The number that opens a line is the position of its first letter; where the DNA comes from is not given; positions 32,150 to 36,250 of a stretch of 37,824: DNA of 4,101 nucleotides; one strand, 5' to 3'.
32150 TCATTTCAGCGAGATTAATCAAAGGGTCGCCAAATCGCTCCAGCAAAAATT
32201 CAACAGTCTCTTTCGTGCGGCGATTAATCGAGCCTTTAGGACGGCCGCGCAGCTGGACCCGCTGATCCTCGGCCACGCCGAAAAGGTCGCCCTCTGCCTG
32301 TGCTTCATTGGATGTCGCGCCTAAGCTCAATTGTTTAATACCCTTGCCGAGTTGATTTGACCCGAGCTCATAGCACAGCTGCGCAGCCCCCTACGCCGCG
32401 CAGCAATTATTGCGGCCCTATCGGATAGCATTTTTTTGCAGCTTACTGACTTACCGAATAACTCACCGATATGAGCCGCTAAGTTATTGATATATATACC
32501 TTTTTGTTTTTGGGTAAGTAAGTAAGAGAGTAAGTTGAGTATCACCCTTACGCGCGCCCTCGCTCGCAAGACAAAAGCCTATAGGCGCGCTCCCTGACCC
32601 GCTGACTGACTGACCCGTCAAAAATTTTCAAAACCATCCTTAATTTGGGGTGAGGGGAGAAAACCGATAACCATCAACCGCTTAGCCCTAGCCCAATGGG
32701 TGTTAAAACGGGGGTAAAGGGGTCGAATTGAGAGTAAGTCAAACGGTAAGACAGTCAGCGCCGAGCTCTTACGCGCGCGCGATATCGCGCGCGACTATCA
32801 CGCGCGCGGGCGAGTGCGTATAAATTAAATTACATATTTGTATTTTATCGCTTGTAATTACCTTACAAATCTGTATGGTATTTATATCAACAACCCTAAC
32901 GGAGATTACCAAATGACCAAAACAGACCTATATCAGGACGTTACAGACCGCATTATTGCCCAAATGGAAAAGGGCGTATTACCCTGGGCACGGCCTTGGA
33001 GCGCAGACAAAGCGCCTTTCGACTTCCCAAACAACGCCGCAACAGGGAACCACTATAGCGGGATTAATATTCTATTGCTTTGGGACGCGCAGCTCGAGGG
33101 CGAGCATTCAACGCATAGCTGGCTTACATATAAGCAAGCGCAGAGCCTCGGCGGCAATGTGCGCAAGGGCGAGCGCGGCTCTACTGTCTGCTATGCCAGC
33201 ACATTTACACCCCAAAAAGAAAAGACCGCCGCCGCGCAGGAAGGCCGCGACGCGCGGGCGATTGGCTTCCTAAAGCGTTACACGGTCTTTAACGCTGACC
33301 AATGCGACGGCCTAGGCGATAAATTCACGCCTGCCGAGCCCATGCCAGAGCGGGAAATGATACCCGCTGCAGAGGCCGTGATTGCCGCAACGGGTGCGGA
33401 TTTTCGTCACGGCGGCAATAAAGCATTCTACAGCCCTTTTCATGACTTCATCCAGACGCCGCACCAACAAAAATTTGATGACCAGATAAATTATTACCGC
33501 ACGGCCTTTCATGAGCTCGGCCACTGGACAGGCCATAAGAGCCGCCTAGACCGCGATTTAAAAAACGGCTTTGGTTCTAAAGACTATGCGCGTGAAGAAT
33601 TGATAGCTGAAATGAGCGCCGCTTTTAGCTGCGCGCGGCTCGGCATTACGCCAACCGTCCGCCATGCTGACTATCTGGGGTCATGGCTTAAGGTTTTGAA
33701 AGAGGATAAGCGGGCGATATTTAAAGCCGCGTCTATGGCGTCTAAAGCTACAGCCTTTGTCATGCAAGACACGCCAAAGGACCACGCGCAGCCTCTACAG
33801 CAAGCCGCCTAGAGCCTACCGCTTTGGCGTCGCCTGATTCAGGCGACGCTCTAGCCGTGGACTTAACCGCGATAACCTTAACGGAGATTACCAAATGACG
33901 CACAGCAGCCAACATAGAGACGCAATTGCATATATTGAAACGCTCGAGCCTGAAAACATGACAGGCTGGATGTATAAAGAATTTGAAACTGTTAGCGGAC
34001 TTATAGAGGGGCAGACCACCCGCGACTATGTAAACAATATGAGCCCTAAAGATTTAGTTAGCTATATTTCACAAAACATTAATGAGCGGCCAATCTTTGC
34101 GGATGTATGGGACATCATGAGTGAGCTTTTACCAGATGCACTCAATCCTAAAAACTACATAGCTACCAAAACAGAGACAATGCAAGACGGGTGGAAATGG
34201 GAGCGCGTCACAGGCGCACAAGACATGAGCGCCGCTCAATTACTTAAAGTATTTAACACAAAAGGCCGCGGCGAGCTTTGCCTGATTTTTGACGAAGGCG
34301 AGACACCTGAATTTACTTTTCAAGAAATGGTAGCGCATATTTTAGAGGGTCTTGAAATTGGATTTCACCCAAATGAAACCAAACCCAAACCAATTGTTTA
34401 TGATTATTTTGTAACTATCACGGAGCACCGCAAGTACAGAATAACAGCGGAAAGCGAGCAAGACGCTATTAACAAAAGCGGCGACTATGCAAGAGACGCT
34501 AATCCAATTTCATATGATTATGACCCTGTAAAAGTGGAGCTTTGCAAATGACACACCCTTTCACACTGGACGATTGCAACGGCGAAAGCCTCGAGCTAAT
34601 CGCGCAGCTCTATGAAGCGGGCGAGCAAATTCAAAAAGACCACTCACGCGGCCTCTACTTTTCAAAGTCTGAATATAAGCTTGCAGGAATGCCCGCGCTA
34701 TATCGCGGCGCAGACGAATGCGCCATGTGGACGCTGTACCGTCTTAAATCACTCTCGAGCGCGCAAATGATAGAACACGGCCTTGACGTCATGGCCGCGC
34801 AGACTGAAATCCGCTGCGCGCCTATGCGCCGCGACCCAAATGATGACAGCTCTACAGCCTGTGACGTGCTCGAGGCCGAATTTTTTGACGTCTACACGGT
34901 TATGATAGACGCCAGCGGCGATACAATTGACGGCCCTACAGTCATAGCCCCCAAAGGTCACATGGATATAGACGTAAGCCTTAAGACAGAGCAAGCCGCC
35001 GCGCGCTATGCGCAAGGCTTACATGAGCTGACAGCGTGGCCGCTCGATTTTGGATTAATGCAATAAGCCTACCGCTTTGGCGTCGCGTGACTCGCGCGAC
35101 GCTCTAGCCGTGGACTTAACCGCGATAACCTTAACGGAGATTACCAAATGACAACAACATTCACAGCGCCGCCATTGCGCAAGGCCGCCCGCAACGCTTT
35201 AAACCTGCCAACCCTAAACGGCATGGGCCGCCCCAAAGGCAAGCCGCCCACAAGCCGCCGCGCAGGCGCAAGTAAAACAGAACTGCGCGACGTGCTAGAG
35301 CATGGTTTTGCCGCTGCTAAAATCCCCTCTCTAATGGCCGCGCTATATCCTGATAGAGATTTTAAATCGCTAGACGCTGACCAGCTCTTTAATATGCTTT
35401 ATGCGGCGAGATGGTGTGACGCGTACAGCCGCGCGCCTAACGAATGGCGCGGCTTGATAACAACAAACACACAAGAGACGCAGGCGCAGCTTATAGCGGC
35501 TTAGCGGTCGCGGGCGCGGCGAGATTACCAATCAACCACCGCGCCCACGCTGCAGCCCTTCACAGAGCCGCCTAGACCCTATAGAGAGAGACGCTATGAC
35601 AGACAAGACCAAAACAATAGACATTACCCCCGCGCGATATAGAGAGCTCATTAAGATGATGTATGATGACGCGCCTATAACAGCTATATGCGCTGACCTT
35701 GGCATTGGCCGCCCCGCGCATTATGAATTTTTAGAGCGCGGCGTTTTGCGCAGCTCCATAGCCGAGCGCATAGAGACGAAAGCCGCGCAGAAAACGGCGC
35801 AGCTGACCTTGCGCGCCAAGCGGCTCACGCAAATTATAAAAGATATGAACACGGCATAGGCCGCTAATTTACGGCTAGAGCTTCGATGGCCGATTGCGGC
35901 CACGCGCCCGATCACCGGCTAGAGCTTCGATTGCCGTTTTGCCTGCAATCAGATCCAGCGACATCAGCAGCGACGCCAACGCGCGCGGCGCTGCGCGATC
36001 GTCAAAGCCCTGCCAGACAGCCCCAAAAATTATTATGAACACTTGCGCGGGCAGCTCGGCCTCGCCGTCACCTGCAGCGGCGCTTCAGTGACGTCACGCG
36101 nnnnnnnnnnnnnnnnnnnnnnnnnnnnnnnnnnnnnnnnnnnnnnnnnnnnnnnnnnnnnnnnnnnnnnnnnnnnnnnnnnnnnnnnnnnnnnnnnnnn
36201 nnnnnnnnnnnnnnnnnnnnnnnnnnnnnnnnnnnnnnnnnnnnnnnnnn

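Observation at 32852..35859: ArdC-led operon closed by a small HTH gene: an acr/aca-like anti-defence locus with two strongly acidic orphan proteins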

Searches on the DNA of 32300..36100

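Call 72: search_rna_families(source=window, start=32300, end=36100, threshold=evalue, max_evalue=1)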
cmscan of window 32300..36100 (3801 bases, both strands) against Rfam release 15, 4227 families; matches with E-value up to 1: 0.
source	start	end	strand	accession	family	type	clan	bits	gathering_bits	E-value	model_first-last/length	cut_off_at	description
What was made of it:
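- Tried and rejected: Rfam across 32300-36100: none (call 72).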

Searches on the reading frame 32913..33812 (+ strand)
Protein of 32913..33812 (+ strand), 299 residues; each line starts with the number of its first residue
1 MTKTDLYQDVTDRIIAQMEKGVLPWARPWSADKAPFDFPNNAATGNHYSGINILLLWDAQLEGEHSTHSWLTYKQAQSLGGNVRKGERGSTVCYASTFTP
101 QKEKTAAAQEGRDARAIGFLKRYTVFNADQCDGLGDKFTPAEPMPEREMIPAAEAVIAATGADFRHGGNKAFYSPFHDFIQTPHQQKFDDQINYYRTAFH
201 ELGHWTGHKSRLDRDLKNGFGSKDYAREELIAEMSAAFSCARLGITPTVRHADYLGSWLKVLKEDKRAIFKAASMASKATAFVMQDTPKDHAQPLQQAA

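Call 5: search_protein_families(library=pfam, proteins=[window:32913-33812:+], max_evalue=0.1)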
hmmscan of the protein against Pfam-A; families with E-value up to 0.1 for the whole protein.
window:32913-33812:+ (299 aa): 2 families
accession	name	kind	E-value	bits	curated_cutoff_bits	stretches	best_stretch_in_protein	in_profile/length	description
PF18818.7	MPTase-PolyVal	-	1.4e-54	184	27.5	1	152-274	2-125/126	Zincin-like metallopeptidase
PF08401.16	ArdcN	-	5.2e-41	140.1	22.6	1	5-126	2-123/123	N-terminal domain of anti-restriction factor ArdC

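Call 6: search_protein_families(library=phrogs, proteins=[window:32913-33812:+], max_evalue=0.1)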
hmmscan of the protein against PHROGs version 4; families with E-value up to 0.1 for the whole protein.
window:32913-33812:+ (299 aa): 2 families
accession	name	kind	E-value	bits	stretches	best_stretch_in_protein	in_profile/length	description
phrog_7245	-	moron, auxiliary metabolic gene and host takeover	6.6e-93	312.4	1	3-294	7-312/324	anti-restriction protein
phrog_23459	-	unknown function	5.6e-25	88.6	1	5-288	9-268/649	-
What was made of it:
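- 32913..33812 (+): ArdC: an N-terminal ssDNA-binding ArdcN domain plus a C-terminal zincin metalloprotease (HELGH and the glutamate helix EELIAE). Pfam ArdcN 5e-41 and MPTase-PolyVal 1e-54 (call 5). phrog_7245 anti-restriction 7e-93 (call 6).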

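Call 18: search_dna_similar(query=window:32913-33812:+, collection=phages, mode=protein, max_rows=25)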
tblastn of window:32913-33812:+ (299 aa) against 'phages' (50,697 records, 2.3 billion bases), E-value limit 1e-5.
Records with a match: 58; places in all: 58; records where one place covers at least 80% of the query: 55.
Best place of each record, by identity: <60% 58.
By first word of the organism name: Bacteriophage 19; Caulobacter 18; Brevundimonas 8; Pelagibacter 3; Caudoviricetes 2; uncultured 2; Cyanophage 2; Synechococcus 1; Salmonella 1; Roseobacter 1; and 1 more.
By host as written in the record: - 23; Caulobacter crescentus NA1000 6; Brevundimonas pondensis LVF1 6; Caulobacter vibrioides 4; Caulobacter crescentus 4; Caulobacter vibrioides CB15 3; Candidatus Pelagibacter ubique HTCC1062 2; Prochlorococcus marinus SS120 2; and 8 more.
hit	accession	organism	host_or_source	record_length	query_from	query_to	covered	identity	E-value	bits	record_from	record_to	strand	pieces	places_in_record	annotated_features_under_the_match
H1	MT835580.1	Bacteriophage sp.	human fecal samples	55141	3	274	91%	52.0%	8e-89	294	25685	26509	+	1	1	record has no annotation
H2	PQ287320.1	Caulobacter phage BL57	Caulobacter vibrioides CB15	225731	2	280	93%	48.5%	2e-79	268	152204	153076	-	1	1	antirestriction protein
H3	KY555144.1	Caulobacter phage Ccr5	Caulobacter crescentus NA1000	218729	2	280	93%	48.1%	1e-76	259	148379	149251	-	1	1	antirestriction protein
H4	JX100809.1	Caulobacter phage CcrSwift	Caulobacter vibrioides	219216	2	280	93%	47.5%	7e-76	257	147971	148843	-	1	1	putative ArdC-like antirestriction protein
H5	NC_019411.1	Caulobacter phage CcrSwift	Caulobacter vibrioides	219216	2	280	93%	47.5%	7e-76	257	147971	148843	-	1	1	anti-restriction protein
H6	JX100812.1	Caulobacter virus Magneto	Caulobacter crescentus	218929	2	280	93%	47.5%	8e-76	257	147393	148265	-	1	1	putative ArdC-like antirestriction protein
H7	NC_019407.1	Caulobacter virus Magneto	Caulobacter crescentus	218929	2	280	93%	47.5%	8e-76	257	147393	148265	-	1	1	anti-restriction protein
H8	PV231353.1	Caulobacter phage RBC57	Caulobacter vibrioides CB15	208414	2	280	93%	47.5%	8e-76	257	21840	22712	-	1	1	antirestriction protein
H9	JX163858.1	Caulobacter phage phiCbK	Caulobacter crescentus CB15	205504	2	280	93%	47.5%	2e-75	256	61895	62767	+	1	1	antirestriction protein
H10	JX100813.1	Caulobacter phage phiCbK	Caulobacter vibrioides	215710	2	280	93%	47.5%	2e-75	256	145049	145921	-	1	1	putative ArdC-like antirestriction protein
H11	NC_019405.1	Caulobacter phage phiCbK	Caulobacter vibrioides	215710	2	280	93%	47.5%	2e-75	256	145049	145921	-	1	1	anti-restriction protein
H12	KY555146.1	Caulobacter phage Ccr32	Caulobacter crescentus NA1000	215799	2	280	93%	47.5%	2e-75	256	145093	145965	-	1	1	antirestriction protein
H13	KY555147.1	Caulobacter phage Ccr34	Caulobacter crescentus NA1000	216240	2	280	93%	47.5%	2e-75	256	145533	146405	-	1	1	antirestriction protein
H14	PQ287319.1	Caulobacter phage S2L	Caulobacter vibrioides CB15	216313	2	280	93%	47.5%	2e-75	256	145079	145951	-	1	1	antirestriction protein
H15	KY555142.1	Caulobacter phage Ccr10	Caulobacter crescentus NA1000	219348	2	280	93%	47.5%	2e-75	256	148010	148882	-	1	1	antirestriction protein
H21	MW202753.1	Bacteriophage sp.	Manatee Spring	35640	1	285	95%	42.8%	3e-66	229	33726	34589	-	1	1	antirestriction protein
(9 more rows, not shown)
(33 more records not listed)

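Call 23: get_annotated_region(hit=H21, flank=8000)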
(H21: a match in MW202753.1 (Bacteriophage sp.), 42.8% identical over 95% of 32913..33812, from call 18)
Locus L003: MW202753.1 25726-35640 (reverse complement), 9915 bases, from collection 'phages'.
description: Bacteriophage sp. isolate ctz7E20, complete genome.
organism: Bacteriophage sp. (NCBI taxid 38018)
taxonomy: Viruses
host: -; source: Manatee Spring; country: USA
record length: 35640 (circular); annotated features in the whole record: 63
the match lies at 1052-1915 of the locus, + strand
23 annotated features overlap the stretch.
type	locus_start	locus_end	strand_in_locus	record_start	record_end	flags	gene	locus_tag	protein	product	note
CDS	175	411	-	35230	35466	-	-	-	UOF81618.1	hypothetical protein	-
CDS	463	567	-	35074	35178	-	-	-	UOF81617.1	hypothetical protein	-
CDS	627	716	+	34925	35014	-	-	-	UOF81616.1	hypothetical protein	-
CDS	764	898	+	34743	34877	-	-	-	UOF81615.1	hypothetical protein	-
CDS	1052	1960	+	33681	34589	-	-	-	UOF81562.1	antirestriction protein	-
CDS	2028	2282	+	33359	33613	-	-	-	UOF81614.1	hypothetical protein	-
CDS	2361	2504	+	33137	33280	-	-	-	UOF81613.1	hypothetical protein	-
CDS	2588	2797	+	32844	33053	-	-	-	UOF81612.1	hypothetical protein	-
CDS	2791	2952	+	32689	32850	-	-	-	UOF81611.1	hypothetical protein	-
CDS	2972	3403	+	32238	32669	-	-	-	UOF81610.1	hypothetical protein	-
CDS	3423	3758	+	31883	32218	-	-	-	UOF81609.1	hypothetical protein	-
CDS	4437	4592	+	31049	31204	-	-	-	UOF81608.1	hypothetical protein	-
CDS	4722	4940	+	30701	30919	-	-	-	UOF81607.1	hypothetical protein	-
CDS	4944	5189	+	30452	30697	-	-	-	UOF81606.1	coiled-coil domain-containing protein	-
CDS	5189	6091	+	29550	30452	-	-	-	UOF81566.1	exonuclease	-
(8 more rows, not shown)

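Call 24: get_annotated_region(hit=H1, flank=8000)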
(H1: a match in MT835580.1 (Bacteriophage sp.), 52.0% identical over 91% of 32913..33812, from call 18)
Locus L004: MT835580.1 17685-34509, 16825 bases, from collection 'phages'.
description: UNVERIFIED: Bacteriophage sp. clone scaffold_225 genomic sequence.
organism: Bacteriophage sp. (NCBI taxid 38018)
taxonomy: Viruses
host: -; source: human fecal samples; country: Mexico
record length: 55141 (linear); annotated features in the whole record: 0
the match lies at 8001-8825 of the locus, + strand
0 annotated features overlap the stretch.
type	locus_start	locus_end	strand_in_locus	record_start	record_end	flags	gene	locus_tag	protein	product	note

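Call 34: search_protein_families(library=padloc, proteins=[window:32913-33812:+], max_evalue=1)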
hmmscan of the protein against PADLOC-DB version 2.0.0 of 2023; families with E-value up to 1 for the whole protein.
window:32913-33812:+ (299 aa): 0 families

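Call 35: search_protein_families(library=ncbifam, proteins=[window:32913-33812:+], max_evalue=1)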
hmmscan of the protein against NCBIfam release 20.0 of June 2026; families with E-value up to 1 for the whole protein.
window:32913-33812:+ (299 aa): 0 families

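Call 103: search_solved_structures(query=window:32913-33812:+, max_evalue=0.001, show_alignments=1)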
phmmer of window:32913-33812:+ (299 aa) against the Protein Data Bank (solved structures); distinct sequences matched with E-value up to 0.001: 2.
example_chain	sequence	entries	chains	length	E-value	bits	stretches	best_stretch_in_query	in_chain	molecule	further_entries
6i89_A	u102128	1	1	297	1.9e-68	234.2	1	2-285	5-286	ArdC protein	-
6sna_A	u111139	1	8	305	2e-68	234.1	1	2-285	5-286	ArdC protein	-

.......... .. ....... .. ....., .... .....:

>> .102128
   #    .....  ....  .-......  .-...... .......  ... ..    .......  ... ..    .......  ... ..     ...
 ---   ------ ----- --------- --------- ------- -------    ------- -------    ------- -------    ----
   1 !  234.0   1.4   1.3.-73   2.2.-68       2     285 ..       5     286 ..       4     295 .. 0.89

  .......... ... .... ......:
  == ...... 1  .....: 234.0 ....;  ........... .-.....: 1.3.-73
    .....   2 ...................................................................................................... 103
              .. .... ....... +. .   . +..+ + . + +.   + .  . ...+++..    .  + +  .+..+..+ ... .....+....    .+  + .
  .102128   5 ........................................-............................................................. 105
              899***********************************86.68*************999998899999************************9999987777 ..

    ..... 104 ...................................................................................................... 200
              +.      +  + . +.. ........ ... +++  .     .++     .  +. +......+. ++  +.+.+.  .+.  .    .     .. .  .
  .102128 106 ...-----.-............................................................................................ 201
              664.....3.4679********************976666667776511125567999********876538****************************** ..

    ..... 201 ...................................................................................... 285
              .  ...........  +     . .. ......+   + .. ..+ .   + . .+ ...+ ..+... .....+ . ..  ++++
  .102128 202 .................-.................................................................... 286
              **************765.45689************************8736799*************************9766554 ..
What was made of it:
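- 32913..33812 (+): R388 ArdC structure 6i89, E 2e-68, over residues 2-285 (call 103).
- On ArdC anti-restriction proteins: Aligned to R388 ArdC 6i89 from residue 2 (call 103). HELGH and EELIAE align with HEATH and EELIAE of R388 ArdC (call 103).
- ArdC identity: calls 5, 6 and 103. The cluster is led by ArdC (calls 5, 103). ArdC aligns over its full length with R388 ArdC, including the ssDNA-binding domain (call 103).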
